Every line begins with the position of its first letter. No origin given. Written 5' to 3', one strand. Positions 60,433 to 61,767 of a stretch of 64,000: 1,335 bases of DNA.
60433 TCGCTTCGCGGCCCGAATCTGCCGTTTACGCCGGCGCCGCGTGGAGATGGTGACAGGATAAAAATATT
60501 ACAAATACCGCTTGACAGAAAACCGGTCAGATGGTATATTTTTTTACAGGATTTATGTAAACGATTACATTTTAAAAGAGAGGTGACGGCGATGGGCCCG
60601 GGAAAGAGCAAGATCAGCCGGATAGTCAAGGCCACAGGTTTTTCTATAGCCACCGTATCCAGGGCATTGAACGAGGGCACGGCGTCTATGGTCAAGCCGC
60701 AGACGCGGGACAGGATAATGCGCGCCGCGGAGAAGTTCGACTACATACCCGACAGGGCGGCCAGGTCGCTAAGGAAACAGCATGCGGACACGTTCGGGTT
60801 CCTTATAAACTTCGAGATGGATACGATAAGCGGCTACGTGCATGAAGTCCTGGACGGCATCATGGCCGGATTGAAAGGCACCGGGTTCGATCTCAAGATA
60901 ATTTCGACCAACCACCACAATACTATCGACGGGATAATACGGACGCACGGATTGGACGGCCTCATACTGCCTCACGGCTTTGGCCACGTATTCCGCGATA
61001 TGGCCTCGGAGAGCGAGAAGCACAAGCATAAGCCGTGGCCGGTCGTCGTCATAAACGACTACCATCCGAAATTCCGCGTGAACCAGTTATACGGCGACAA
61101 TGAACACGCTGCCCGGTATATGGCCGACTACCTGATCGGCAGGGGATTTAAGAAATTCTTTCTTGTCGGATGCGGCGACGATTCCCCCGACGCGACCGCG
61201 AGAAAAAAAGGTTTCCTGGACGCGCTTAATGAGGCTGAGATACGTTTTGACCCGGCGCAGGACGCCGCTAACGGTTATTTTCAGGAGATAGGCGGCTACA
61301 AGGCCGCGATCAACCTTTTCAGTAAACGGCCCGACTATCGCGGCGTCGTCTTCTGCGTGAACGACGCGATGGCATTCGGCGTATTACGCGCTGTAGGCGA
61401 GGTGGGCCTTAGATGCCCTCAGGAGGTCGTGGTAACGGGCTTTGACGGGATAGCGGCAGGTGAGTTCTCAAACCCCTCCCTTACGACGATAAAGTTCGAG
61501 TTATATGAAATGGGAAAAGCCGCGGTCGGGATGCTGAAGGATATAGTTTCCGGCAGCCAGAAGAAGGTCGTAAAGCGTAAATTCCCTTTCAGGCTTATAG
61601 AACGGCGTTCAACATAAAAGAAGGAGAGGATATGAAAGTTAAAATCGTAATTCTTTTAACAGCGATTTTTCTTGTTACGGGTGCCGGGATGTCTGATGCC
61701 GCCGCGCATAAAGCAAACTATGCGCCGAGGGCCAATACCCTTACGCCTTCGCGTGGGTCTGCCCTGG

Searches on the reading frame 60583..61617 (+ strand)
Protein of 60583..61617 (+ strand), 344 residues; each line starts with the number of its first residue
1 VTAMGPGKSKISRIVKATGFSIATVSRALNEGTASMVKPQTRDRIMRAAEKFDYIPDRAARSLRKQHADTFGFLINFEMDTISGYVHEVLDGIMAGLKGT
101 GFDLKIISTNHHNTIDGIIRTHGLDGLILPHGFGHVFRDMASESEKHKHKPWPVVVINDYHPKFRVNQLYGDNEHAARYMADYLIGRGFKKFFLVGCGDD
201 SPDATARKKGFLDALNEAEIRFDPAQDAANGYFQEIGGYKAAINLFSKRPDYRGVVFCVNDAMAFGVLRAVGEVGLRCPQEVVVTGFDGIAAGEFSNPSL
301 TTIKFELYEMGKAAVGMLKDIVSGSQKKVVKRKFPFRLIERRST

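Call 52: search_protein_families(library=pfam, proteins=[window:60583-61617:+], max_evalue=0.01)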
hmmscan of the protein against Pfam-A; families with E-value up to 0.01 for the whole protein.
window:60583-61617:+ (344 aa): 4 families
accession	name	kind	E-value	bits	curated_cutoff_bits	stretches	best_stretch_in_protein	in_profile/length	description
PF13377.12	Peripla_BP_3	-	5.8e-27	95.2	26.5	1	181-344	1-167/167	Periplasmic binding protein-like domain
PF00532.27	Peripla_BP_1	-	3.3e-17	63.3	22.2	1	86-325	16-264/281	Periplasmic binding proteins and sugar binding domain of LacI family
PF13407.12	Peripla_BP_4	-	2.8e-11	43.9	35.1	1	175-324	105-256/258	Periplasmic binding protein domain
PF00356.27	LacI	-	7.8e-09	35.6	27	1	16-57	7-46/46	Bacterial regulatory proteins, lacI family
